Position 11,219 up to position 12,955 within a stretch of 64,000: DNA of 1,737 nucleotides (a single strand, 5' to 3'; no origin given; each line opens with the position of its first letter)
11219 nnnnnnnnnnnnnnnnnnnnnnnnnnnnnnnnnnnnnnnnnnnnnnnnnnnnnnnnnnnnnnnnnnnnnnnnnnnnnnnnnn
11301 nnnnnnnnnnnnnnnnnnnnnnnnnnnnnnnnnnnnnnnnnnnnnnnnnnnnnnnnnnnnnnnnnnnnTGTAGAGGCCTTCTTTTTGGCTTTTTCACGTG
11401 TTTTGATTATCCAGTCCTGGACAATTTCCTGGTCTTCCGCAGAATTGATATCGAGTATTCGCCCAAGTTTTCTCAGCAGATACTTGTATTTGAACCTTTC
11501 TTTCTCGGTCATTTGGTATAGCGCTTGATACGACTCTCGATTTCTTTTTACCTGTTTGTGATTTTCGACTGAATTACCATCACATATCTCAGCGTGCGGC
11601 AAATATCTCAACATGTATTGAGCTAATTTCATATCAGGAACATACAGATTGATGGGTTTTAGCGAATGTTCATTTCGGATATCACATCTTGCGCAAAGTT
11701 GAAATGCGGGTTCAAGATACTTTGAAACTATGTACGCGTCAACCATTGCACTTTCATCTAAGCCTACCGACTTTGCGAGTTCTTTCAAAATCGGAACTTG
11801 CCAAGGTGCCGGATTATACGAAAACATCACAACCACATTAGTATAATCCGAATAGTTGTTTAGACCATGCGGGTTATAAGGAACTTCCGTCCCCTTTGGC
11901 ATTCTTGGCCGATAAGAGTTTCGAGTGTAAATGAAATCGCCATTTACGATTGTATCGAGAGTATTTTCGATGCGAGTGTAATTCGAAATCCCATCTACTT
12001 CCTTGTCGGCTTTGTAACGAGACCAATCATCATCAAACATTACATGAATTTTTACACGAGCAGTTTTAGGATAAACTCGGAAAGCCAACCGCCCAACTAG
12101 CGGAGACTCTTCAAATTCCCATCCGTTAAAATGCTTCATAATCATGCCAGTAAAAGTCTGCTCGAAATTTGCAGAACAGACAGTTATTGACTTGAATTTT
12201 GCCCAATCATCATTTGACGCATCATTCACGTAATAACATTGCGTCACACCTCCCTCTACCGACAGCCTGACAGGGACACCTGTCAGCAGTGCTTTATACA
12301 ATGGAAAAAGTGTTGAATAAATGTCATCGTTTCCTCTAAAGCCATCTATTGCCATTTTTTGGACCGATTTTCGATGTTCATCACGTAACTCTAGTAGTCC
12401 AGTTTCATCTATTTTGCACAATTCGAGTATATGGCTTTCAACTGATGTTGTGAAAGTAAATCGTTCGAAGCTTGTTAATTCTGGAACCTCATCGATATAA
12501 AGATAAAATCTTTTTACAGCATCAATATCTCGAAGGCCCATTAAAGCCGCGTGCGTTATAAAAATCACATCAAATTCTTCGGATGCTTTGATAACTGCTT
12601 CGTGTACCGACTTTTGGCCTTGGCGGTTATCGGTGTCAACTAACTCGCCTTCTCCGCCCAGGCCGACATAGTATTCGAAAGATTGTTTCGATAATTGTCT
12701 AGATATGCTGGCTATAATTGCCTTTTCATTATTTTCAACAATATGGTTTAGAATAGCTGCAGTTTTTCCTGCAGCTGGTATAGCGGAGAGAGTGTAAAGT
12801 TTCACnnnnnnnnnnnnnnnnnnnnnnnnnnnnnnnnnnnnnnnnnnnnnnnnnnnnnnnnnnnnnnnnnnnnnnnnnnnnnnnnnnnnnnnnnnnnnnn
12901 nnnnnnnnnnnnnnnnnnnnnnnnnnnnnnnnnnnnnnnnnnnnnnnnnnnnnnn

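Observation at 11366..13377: Translationally coupled P-loop NTPase and DprA/SLOG-like Rossmann protein next to gene 55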

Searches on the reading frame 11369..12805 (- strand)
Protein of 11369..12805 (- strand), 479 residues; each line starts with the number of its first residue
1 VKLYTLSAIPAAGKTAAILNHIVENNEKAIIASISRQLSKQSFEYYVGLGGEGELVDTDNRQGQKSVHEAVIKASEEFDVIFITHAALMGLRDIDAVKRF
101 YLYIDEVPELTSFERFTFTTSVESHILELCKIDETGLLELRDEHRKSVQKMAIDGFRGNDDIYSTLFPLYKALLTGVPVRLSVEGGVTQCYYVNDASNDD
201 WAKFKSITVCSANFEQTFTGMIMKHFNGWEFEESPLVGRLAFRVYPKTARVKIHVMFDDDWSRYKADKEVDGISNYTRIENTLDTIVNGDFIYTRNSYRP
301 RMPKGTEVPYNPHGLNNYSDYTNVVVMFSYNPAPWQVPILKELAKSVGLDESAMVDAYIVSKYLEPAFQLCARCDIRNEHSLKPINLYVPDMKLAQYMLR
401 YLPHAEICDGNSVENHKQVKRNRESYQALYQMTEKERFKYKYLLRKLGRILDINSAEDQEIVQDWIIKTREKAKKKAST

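Call 3: search_protein_families(library=pfam, proteins=[window:11369-12805:-], max_evalue=1)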
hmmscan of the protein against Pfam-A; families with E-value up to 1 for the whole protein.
window:11369-12805:- (479 aa): 0 families

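Call 4: search_protein_families(library=phrogs, proteins=[window:11369-12805:-], max_evalue=0.01)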
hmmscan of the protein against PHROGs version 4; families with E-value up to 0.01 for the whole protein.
window:11369-12805:- (479 aa): 2 families
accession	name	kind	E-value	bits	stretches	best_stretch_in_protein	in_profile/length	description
phrog_2467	-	unknown function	1.4e-198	661.9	1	1-476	8-501/502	-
phrog_31024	-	unknown function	4.4e-20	72.6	1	202-405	260-476/893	-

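Call 8: search_solved_structures(query=window:11369-12805:-, max_evalue=10, show_alignments=2)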
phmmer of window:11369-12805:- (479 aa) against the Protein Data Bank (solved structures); distinct sequences matched with E-value up to 10: 2.
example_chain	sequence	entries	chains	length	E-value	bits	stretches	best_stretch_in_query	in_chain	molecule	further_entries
1s3g_A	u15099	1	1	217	1.8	10.6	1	220-290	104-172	Adenylate kinase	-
5x6j_A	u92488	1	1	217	1.8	10.6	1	220-290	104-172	Adenylate kinase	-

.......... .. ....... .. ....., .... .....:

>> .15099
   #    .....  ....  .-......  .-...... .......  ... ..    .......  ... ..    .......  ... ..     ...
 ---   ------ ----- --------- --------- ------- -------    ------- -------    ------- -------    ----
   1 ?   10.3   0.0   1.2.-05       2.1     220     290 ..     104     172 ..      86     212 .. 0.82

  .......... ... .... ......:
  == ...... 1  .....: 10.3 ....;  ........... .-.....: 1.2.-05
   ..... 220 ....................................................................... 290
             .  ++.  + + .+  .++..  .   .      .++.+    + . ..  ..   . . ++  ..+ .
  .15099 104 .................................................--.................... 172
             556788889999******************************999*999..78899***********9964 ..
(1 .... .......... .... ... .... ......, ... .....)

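Call 10: find_homologous_proteins(query=window:11369-12805:-, max_evalue=0.001)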
Query window:11369-12805:- (479 aa): 107 proteins with E <= 0.001 among 5668 candidates.
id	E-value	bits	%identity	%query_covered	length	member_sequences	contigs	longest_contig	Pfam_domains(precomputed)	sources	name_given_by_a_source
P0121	0.0e+0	1097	100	100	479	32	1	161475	-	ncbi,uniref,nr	ncbi:hypothetical protein PHG25ORF049c [Aeromonas phage 25]|uniref:Uncharacterized protein n=1 Tax=A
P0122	1.1e-289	979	88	100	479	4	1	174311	-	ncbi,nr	ncbi:hypothetical protein [Aeromonas phage Riv-10]|nr:hypothetical protein [Aeromonas phage Riv-10]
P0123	1.8e-285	965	86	98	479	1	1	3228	-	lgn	-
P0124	6.3e-285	963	87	100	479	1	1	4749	-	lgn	-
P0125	2.0e-265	899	81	100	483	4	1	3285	-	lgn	-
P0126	1.7e-199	682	64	99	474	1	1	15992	-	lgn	-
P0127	2.6e-190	651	61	99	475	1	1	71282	-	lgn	-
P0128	3.8e-188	644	60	98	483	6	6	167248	PF00270.36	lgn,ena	-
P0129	3.4e-172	592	56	98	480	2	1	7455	-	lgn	-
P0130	4.4e-171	588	56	98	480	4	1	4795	-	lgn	-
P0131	1.3e-170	586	56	99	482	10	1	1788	-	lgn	-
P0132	1.1e-169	583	55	99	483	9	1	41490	-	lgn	-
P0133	2.0e-167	576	55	98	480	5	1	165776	-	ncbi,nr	ncbi:hypothetical protein [Providencia phage PSTRCR_121]|nr:hypothetical protein [Providencia phage 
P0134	2.5e-167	576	55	98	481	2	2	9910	-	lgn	-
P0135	6.6e-167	574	55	98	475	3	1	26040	-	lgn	-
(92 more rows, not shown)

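Call 16: search_solved_structures(query=A2, max_evalue=10, show_alignments=3)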
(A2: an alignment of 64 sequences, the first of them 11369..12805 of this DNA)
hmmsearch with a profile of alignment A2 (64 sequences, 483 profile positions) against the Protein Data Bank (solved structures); distinct sequences matched with E-value up to 10: 0.

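Call 17: find_related_loci(query=A2, collection=viral_contigs, flank=5000)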
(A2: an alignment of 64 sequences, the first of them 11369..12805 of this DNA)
Query A2 (479 aa) in viral_contigs; peptide patterns used: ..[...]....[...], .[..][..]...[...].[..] (x = any residue, [..] = any of these).
53 stretches matched a pattern; 31 encode a relative of the query (tblastn E <= 1e-3); 28 distinct loci.
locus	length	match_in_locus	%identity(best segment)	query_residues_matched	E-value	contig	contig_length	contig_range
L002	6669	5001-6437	99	1-479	0e+0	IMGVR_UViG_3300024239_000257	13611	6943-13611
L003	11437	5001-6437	99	1-479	0e+0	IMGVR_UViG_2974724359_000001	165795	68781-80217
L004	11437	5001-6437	56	1-471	1e-178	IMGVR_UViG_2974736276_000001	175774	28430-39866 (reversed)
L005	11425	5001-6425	55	1-471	1e-171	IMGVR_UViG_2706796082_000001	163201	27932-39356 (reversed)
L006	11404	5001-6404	55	1-466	1e-169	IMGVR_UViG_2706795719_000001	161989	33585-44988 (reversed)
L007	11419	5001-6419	54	1-471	1e-169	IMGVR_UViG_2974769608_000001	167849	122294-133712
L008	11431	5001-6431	52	1-470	1e-168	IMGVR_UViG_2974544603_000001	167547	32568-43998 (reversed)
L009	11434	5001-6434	88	1-478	0e+0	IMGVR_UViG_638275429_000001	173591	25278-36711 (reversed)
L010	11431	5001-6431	53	1-470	1e-169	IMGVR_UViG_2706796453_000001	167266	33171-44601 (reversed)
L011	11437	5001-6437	46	1-472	2e-139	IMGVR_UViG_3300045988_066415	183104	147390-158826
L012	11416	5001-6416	46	1-472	5e-131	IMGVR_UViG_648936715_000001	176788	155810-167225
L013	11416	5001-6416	46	1-472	1e-130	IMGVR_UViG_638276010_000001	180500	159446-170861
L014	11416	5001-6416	46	1-472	3e-130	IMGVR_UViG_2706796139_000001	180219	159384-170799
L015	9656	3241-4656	45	1-472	2e-129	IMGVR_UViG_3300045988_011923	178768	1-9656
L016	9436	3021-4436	45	1-472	2e-127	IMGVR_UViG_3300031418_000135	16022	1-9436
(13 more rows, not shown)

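Call 24: predict_structure(alignment_id=A2)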
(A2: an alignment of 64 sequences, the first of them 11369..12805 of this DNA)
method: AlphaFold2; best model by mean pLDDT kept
length: 479 residues; sequences in the alignment: 64
mean_pLDDT: 88.3   pTM: 0.76
mean pLDDT of the five models: 88.3, 88.1, 88.0, 87.8, 87.4
residues with pLDDT >= 90: 246; 70-90: 217; 50-70: 11; < 50: 5
segments of 3 or more residues with pLDDT < 50: 419-421
pLDDT, mean of each block of 10 residues (from residue 1): 90 91 96 90 94 88 84 94 91 88 91 83 81 86 93 87 87 86 83 82 92 91 90 94 90 95 88 91 90 90 86 63 91 87 90 93 89 89 95 94 93 69 74 90 91 90 94 87
secondary structure, 60 per line:
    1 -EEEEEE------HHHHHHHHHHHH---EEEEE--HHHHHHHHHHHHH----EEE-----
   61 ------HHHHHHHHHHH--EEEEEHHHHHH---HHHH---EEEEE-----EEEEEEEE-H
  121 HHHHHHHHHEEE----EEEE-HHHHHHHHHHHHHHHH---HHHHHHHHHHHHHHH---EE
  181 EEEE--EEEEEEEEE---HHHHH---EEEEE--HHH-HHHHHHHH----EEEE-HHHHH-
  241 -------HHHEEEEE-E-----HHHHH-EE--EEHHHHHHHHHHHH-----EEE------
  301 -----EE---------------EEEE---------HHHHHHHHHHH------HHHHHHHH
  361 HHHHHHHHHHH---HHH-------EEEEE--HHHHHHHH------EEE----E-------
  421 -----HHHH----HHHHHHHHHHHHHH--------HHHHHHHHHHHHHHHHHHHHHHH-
elements in order: E2-7 H14-25 E29-33 H36-48 E53-55 H67-77 E80-84 H85-90 H94-97 E101-105 E111-118 H120-129 E130-132 E137-140 H142-157 H161-175 E179-184 E187-195 H199-203 E207-211 H218-225 E230-233 H235-239 E251-255 H263-267 H275-286 E292-294 E323-326 H336-346 H353-371 E385-389 H392-399 E406-408 H426-429 H434-447 H456-478

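Call 50: search_protein_families(library=pfam, alignment_id=A2, max_evalue=1)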
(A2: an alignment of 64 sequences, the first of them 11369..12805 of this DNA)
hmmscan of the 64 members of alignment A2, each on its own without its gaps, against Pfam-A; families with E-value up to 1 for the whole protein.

A. member 1, window:11369-12805:- (479 aa): 0 families

B. families by the number of members that match (of 64 scanned): 44 families (the first 25 are shown)
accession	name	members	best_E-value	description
PF00270.35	DEAD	22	2.2e-08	DEAD/DEAH box helicase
PF13872.12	AAA_34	13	0.004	P-loop containing NTP hydrolase pore-1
PF15825.10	FAM25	3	0.048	FAM25 family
PF22634.1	POL2_thumb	2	0.0018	DNA polymerase epsilon catalytic subunit A, thumb domain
PF00743.25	FMO-like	2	0.0032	Flavin-binding monooxygenase-like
PF02209.24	VHP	2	0.0038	Villin headpiece domain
PF16289.11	PIN_12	2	0.02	PIN domain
PF24970.1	ARM_RUK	2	0.047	RUNKEL ARM-repeat domain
PF04898.20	Glu_syn_central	1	0.0065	Glutamate synthase central domain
PF05112.17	Baculo_p47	1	0.0073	Baculovirus P47 protein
PF06862.17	Utp25_C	1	0.013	Utp25, C-terminal domain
PF10869.13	DUF2666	1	0.017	Domain of unknown function (DUF2666)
PF03796.21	DnaB_C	1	0.021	DnaB-like helicase C terminal domain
PF23679.1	UPA-FIIND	1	0.021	UPA-FIIND domain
PF20893.2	DUF6845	1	0.024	Domain of unknown function (DUF6845)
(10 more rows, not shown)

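Call 51: find_encoding_contigs(protein=P0127, flank=6000, max_places=2)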
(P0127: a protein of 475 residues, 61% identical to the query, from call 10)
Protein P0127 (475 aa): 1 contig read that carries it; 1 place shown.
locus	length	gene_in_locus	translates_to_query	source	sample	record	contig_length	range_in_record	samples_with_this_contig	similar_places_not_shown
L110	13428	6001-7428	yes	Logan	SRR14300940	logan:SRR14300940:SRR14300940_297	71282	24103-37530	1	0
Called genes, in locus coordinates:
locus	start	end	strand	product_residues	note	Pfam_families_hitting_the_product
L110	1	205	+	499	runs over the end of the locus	PF19835:SegE_GIY-YIG, PF09124:Endonuc-dimeris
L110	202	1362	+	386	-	PF03477:ATP-cone, PF13597:NRDD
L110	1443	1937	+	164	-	PF22083:I-HmuI_NUMOD-like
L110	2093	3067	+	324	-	PF13597:NRDD, PF01228:Gly_radical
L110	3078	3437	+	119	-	PF01228:Gly_radical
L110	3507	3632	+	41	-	-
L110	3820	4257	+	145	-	-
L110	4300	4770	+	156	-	PF13353:Fer4_12, PF04055:Radical_SAM (weak)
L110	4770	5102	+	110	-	PF00462:Glutaredoxin (faint)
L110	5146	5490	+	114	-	PF24454:DUF7570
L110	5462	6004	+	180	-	-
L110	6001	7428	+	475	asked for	-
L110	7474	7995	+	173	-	-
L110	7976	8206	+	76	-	-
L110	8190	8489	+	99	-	PF10849:DUF2654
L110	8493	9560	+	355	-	PF00149:Metallophos (faint)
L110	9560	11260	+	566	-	PF02463:SMC_N (weak), PF13476:AAA_23, PF00005:ABC_tran (faint)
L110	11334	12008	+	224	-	PF02916:DNA_PPF (weak), PF09116:gp45-slide_C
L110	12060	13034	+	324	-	PF00004:AAA, PF13173:AAA_14 (weak), PF13177:DNA_pol3_delta2 (weak), PF21328:Gp44_lid, PF21429:Gp44_C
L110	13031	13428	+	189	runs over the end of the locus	PF16790:Phage_clamp_A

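Call 52: find_encoding_contigs(protein=P0126, flank=6000, max_places=2)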
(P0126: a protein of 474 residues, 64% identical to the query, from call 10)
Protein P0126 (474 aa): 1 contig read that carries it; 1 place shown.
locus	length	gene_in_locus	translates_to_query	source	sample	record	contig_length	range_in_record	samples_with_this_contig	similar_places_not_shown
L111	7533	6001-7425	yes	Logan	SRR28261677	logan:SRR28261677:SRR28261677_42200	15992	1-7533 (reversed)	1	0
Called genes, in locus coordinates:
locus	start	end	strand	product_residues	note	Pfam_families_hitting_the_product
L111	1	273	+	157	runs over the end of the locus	PF02945:Endonuclease_7, PF09124:Endonuc-dimeris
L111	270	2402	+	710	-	PF03477:ATP-cone, PF13597:NRDD, PF01228:Gly_radical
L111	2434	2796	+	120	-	PF01228:Gly_radical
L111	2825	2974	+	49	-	-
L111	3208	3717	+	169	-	PF13353:Fer4_12, PF04055:Radical_SAM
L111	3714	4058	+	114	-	-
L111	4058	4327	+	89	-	-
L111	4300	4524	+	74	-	-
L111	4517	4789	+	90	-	PF00462:Glutaredoxin (weak)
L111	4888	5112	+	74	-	PF24732:ParE_like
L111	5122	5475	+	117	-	PF24454:DUF7570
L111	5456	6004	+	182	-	-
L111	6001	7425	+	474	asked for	-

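Call 70: search_protein_families(library=padloc, proteins=[window:11369-12805:-], max_evalue=0.1)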
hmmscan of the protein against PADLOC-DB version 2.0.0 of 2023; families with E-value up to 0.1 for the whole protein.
window:11369-12805:- (479 aa): 1 family
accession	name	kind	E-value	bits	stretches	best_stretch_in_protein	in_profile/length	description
PDLC02929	NDT_II-A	-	0.023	12.5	1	24-60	59-93/199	-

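Call 71: search_protein_families(library=ncbifam, proteins=[window:11369-12805:-], max_evalue=0.1)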
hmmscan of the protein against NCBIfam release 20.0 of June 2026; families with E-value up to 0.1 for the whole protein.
window:11369-12805:- (479 aa): 0 families

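Call 75: fold_search(model_id=the predicted structure, library=viral)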
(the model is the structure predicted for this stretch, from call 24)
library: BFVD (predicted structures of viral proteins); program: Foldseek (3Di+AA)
matches with E <= 10: 1089; with E <= 0.001: 110
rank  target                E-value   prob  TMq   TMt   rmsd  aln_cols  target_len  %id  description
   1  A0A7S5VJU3            2.0e-55  1.00  0.81  0.81   7.5       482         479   41  (no name in the UniProt tables at hand)
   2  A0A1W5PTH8            8.5e-28  1.00  0.70  0.70   5.9       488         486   20  (no name in the UniProt tables at hand)
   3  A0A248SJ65            1.4e-25  1.00  0.66  0.64  11.1       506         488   16  (no name in the UniProt tables at hand)
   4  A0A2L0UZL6            1.7e-25  1.00  0.67  0.44   6.8       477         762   18  Helicase ATP-binding domain-containing protein [Agrobacterium phage Atu_ph07]
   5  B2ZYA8                6.1e-21  1.00  0.65  0.53  14.8       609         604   13  Helicase/UvrB N-terminal domain-containing protein [Ralstonia phage phiRSL1]
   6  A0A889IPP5            1.3e-19  1.00  0.57  0.46  17.5       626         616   13  (no name in the UniProt tables at hand)
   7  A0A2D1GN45            6.9e-16  1.00  0.54  0.59   7.1       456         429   17  (no name in the UniProt tables at hand)
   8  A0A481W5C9            2.5e-14  1.00  0.55  0.54   6.6       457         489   14  Uncharacterized protein [Fusobacterium phage Fnu1]
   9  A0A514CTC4            2.5e-14  1.00  0.53  0.44  11.4       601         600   14  Uncharacterized protein [Achromobacter phage Motura]
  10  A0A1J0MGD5            6.5e-14  1.00  0.55  0.63   6.8       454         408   15  (no name in the UniProt tables at hand)
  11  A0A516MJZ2            1.2e-13  1.00  0.53  0.57   8.4       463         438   14  (no name in the UniProt tables at hand)
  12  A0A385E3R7            1.6e-13  1.00  0.54  0.55   6.9       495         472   16  (no name in the UniProt tables at hand)
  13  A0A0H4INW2            1.4e-12  1.00  0.51  0.55   7.1       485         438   15  Uncharacterized protein [Pseudoalteromonas phage H101]
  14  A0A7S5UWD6            3.8e-11  1.00  0.45  0.31  19.4       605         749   14  (no name in the UniProt tables at hand)
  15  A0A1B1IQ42            3.5e-10  1.00  0.54  0.30   9.7       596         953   10  (no name in the UniProt tables at hand)
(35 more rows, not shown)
